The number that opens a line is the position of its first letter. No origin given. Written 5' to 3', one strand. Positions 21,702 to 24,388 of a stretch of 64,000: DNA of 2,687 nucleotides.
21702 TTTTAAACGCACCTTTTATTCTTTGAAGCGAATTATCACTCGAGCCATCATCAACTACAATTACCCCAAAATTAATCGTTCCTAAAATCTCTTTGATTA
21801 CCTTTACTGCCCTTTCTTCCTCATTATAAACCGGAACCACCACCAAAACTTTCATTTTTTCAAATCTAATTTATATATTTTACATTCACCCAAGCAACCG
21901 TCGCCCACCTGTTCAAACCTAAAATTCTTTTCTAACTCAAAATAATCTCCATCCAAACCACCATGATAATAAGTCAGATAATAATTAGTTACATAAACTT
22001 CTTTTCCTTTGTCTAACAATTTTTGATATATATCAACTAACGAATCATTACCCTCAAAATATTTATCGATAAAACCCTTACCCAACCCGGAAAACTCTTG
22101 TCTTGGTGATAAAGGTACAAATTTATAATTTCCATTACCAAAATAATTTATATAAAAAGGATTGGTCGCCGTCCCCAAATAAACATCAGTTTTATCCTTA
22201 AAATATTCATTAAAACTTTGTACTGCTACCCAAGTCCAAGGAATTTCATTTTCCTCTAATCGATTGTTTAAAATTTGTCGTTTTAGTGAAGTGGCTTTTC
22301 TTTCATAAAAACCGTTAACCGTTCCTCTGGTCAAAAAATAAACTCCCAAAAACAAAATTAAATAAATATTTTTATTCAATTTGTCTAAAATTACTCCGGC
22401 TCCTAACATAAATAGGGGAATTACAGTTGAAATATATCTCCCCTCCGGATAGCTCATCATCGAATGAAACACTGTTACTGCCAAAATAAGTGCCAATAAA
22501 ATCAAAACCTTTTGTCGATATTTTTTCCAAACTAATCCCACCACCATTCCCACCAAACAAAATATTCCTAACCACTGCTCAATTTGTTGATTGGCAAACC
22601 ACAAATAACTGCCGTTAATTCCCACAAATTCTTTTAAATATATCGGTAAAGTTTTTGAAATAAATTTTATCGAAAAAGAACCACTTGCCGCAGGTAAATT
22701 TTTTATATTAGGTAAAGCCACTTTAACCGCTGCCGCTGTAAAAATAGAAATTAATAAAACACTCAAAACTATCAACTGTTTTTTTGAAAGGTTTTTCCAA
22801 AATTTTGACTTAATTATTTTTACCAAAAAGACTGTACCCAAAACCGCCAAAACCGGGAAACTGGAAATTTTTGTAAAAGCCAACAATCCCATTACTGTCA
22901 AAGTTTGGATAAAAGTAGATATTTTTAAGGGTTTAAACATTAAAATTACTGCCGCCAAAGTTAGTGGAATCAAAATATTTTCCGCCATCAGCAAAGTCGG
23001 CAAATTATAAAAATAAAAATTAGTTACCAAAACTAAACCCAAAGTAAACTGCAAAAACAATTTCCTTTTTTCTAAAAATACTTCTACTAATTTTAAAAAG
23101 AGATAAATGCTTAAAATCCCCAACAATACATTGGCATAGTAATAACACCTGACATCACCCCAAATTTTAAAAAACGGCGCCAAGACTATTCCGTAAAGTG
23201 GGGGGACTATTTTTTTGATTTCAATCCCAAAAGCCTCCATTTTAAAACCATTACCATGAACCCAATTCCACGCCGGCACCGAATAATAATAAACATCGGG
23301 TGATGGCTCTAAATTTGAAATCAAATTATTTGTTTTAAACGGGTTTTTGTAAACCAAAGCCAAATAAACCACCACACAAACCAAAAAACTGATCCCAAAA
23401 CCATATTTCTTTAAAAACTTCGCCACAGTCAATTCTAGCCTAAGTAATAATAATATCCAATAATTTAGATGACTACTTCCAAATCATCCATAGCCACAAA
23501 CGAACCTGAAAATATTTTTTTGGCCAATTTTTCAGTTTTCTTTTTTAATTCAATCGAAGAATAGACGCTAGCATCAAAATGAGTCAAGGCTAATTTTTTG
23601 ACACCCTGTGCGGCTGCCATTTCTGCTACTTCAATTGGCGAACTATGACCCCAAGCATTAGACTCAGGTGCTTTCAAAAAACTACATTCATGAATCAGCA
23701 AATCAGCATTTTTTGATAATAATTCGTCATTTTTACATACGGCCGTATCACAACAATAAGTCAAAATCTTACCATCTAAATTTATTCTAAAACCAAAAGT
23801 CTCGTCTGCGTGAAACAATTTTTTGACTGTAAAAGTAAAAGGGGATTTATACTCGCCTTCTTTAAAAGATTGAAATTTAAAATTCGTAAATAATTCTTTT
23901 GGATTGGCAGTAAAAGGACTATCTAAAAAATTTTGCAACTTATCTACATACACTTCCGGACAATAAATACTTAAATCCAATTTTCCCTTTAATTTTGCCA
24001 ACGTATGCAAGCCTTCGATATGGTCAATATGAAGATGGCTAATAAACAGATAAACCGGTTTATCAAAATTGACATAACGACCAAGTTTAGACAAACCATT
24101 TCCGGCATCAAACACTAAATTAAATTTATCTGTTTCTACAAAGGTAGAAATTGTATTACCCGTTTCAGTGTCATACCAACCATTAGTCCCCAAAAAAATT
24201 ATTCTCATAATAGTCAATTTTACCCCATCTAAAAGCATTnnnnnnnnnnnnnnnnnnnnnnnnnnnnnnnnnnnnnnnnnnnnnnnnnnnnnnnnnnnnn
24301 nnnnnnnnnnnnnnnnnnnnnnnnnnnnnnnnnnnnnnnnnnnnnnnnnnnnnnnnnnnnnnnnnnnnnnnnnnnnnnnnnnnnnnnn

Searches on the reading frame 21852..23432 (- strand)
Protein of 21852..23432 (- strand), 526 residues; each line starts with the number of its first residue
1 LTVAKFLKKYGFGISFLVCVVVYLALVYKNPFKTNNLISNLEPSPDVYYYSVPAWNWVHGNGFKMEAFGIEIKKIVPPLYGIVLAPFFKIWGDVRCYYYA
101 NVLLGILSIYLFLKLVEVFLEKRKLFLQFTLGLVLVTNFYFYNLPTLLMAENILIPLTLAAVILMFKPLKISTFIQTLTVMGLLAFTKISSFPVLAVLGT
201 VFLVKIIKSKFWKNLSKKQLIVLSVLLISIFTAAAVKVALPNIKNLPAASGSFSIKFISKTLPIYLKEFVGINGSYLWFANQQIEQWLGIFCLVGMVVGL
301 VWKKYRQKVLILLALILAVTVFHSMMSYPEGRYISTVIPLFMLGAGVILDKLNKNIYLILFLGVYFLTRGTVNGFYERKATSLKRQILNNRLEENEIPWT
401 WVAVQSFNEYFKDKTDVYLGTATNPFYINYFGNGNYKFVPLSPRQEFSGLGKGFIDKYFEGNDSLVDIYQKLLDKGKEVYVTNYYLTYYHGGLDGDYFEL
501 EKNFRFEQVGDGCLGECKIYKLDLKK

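Call 50: search_protein_families(library=pfam, proteins=[window:21852-23432:-], max_evalue=0.001)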
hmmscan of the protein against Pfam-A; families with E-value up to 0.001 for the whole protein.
window:21852-23432:- (526 aa): 1 family
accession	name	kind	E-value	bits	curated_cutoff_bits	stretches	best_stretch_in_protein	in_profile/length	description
PF03901.23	Glyco_transf_22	-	1.1e-05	25.3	23.8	1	276-355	257-343/414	Alg9-like mannosyltransferase family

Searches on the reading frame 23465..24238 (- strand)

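Call 50: search_protein_families(library=pfam, proteins=[window:23465-24238:-], max_evalue=0.001)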
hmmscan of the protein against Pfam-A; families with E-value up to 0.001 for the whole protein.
window:23465-24238:- (257 aa): 2 families
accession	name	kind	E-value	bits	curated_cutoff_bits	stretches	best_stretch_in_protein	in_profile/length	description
PF12706.13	Lactamase_B_2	-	1.2e-20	74.5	27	1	40-221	2-200/200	Beta-lactamase superfamily domain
PF00753.33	Lactamase_B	-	1.4e-07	32.1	22.7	1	31-85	8-68/196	Metallo-beta-lactamase superfamily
